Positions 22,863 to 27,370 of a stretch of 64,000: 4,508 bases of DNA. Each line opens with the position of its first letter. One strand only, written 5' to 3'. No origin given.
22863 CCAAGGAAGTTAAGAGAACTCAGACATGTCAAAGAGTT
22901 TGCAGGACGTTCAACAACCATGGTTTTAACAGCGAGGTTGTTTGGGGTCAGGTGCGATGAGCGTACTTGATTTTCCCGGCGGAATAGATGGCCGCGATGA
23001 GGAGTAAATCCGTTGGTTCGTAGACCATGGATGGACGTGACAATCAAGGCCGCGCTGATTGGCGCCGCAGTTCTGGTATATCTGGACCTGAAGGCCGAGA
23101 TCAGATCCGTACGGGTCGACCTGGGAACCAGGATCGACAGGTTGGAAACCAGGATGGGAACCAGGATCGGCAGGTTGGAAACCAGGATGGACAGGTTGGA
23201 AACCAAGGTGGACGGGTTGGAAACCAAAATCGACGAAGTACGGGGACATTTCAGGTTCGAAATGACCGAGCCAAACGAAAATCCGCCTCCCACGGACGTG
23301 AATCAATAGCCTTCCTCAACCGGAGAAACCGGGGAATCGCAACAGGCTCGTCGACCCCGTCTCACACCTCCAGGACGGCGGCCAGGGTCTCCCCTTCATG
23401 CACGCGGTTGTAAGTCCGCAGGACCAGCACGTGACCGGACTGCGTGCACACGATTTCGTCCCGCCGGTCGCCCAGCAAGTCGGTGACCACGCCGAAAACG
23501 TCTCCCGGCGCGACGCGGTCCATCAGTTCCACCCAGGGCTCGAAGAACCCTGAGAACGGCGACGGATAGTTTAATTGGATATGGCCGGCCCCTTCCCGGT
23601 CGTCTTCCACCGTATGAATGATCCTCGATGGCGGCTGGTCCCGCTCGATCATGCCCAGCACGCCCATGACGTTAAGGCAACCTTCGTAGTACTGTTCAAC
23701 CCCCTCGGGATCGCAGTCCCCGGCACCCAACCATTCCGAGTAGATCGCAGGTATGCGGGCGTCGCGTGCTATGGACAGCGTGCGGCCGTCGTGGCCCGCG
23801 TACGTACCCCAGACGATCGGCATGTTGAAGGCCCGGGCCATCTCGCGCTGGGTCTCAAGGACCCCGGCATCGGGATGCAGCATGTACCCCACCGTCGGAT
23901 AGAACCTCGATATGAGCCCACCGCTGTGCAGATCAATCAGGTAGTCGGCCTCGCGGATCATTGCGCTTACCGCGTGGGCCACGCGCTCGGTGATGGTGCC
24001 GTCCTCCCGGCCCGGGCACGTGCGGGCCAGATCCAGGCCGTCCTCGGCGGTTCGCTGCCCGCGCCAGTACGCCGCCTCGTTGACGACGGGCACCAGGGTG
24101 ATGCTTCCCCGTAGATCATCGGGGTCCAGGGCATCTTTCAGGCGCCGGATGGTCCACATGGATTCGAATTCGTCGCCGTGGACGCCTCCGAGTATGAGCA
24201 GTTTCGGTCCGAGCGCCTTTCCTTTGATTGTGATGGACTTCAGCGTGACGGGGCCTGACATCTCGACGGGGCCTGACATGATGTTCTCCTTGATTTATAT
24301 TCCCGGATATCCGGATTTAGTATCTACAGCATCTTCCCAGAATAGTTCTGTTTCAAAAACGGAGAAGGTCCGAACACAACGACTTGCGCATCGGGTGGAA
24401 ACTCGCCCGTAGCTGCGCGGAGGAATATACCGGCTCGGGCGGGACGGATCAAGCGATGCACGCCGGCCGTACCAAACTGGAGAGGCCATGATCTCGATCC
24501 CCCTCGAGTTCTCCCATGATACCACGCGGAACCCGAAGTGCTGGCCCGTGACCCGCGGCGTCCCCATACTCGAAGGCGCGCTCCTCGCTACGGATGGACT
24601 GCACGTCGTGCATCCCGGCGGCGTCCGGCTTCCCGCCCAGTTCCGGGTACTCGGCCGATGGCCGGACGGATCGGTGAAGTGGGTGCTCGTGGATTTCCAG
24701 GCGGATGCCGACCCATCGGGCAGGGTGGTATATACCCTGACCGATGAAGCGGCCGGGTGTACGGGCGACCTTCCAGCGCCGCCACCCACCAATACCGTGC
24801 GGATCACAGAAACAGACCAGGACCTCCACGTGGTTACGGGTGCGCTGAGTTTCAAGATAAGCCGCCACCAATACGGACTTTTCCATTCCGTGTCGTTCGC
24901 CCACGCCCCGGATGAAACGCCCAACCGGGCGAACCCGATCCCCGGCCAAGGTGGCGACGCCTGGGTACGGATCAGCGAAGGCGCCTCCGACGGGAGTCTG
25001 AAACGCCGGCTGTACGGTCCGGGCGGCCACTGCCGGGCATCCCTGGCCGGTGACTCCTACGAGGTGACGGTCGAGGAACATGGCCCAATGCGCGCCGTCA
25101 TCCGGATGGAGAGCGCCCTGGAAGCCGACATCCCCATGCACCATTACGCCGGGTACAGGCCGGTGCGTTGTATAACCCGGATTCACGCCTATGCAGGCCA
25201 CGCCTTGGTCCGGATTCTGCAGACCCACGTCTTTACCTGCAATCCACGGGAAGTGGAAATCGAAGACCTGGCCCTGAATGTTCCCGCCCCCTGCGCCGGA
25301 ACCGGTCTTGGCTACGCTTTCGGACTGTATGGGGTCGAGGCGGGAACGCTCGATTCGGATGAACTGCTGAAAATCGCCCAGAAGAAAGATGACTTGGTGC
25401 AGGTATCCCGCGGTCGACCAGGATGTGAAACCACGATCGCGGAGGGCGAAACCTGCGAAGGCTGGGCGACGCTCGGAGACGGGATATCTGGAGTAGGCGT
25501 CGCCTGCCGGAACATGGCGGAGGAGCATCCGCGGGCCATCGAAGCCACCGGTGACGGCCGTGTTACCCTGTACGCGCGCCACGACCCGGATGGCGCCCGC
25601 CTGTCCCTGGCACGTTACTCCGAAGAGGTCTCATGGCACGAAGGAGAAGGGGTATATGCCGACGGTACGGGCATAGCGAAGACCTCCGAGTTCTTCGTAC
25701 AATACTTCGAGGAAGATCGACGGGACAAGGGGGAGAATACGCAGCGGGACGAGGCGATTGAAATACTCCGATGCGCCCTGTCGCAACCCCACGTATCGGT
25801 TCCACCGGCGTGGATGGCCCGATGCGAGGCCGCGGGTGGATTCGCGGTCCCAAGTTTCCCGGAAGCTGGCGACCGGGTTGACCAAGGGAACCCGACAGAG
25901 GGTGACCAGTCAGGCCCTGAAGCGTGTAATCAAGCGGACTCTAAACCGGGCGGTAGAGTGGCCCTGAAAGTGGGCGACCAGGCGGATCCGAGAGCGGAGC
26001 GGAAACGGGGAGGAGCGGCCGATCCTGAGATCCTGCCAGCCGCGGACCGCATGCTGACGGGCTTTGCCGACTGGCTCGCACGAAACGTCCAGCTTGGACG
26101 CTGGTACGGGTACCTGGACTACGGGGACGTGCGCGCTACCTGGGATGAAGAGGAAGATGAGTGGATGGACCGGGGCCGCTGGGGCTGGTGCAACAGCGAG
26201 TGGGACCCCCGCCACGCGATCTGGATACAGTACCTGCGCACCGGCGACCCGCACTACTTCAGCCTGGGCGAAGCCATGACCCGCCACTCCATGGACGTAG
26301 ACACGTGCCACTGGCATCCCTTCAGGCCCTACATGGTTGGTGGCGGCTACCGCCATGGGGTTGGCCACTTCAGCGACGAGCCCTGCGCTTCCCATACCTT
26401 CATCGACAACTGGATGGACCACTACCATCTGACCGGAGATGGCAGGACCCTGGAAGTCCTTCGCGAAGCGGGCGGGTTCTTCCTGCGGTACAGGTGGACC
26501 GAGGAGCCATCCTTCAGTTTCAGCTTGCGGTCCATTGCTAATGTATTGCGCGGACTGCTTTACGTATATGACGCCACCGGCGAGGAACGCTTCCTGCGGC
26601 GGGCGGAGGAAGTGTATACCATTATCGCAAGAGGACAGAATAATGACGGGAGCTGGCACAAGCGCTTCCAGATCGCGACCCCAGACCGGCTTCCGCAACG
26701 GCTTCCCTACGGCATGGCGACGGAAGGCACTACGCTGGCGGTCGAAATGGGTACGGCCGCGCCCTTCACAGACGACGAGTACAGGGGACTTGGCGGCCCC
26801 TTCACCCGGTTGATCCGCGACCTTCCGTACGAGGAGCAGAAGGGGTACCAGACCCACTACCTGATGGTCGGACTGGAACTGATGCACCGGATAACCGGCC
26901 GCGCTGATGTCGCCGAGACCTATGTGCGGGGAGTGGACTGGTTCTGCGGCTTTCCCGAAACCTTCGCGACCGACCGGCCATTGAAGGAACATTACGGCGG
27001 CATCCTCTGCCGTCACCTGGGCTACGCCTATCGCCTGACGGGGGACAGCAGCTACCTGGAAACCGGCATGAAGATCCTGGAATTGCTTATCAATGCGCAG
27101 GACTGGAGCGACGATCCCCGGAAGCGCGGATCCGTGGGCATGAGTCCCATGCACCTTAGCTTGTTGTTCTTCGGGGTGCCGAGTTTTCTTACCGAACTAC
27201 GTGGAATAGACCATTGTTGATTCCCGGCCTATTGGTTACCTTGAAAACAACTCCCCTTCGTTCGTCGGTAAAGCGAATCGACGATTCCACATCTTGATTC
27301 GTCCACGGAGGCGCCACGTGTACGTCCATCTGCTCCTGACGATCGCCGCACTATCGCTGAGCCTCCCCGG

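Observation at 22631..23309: AT-rich island (~42% GC in a ~64% GC genome) followed by a small membrane-anchored coiled-coil protein built from 33-bp tandem repeats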

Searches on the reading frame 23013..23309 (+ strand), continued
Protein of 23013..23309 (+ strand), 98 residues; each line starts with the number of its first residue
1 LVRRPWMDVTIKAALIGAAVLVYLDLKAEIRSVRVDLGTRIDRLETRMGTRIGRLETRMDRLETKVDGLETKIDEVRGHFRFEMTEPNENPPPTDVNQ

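Call 85: find_encoding_contigs(protein=P0001, flank=2000, max_places=3)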
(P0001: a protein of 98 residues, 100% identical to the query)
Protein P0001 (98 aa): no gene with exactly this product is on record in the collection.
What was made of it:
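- Tried and rejected: A look-up by exact protein found no record (call 85).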

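Call 90: search_protein_families(library=padloc, proteins=[window:23013-23309:+, L001:4440-4634:+, L001:4631-4867:+], max_evalue=0.01)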
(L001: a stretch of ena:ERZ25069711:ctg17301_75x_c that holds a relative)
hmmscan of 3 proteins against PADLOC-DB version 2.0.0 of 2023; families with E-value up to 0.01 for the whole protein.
window:23013-23309:+ (98 aa): 0 families

L001:4440-4634:+ (64 aa): 1 family
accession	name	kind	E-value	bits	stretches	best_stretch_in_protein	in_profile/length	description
PDLC02910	HicA-like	-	0.0074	14.2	1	4-45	8-47/61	-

L001:4631-4867:+ (78 aa): 0 families

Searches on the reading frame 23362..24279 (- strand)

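Call 8: search_protein_families(library=pfam, proteins=[window:23362-24279:-], max_evalue=1)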
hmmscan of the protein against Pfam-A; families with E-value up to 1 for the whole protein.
window:23362-24279:- (305 aa): 2 families
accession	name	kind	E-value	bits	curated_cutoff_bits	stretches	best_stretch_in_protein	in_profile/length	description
PF24827.1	AstE_AspA_cat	-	4.7e-25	88.7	25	1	24-205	2-189/192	Succinylglutamate desuccinylase/Aspartoacylase catalytic domain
PF09892.16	DUF2119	-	0.058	13.2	30.5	1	25-71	4-47/188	Uncharacterized protein conserved in archaea (DUF2119)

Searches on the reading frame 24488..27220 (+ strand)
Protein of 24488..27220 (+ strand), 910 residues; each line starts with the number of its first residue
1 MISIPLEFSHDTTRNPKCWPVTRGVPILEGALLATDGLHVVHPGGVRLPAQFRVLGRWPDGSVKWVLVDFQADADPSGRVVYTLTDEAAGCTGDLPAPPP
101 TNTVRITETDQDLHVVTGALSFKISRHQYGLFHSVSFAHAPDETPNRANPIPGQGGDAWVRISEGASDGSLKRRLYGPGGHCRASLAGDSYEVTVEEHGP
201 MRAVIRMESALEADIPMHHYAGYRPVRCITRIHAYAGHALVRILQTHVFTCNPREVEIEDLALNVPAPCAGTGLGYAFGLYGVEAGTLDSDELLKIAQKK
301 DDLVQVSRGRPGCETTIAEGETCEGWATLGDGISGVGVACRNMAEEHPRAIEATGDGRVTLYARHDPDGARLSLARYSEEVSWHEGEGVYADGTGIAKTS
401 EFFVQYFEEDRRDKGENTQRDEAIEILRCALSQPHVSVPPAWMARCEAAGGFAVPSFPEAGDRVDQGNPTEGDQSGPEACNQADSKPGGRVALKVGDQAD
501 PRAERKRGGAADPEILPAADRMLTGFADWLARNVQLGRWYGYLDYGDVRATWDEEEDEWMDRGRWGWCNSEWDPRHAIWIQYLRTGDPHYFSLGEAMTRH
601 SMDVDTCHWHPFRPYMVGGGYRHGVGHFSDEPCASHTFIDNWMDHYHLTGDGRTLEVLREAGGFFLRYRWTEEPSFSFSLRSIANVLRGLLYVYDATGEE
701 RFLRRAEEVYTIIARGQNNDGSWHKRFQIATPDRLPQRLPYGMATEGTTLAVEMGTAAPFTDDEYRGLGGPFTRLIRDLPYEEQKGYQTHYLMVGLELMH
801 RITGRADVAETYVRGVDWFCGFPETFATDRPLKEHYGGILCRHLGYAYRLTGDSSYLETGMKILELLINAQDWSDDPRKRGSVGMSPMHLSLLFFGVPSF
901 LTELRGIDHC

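Call 8: search_protein_families(library=pfam, proteins=[window:24488-27220:+], max_evalue=1)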
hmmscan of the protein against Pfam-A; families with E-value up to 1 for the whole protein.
window:24488-27220:+ (910 aa): 6 families
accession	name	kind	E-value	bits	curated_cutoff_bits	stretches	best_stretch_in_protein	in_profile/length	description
PF21346.3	PcRGLX_3rd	-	4.7e-25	89.2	23.8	1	523-661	37-173/411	PcRGLX-like protein C-terminal alpha/alpha toroid domain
PF21345.3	PcRGLX_2nd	-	1.8e-10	40.8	23.5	2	105-269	2-144/360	PcRGLX-like protein central beta sandwich domain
PF07944.18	Beta-AFase-like_GH127_cat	-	1.4e-07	31.3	24.9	2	786-862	124-202/376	Beta-L-arabinofuranosidase, GH127 catalytic domain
PF19501.5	PcRGLX_1st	-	1.5e-07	31.5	22.1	1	20-72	18-70/83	PcRGLX-like N-terminal RIFT barrel domain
PF06662.19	C5-epim_C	-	0.01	15.8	23.3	0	840-867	34-61/188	D-glucuronyl C5-epimerase C-terminus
PF01532.26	Glyco_hydro_47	-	0.048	13.1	22.9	0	846-869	369-392/455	Glycosyl hydrolase family 47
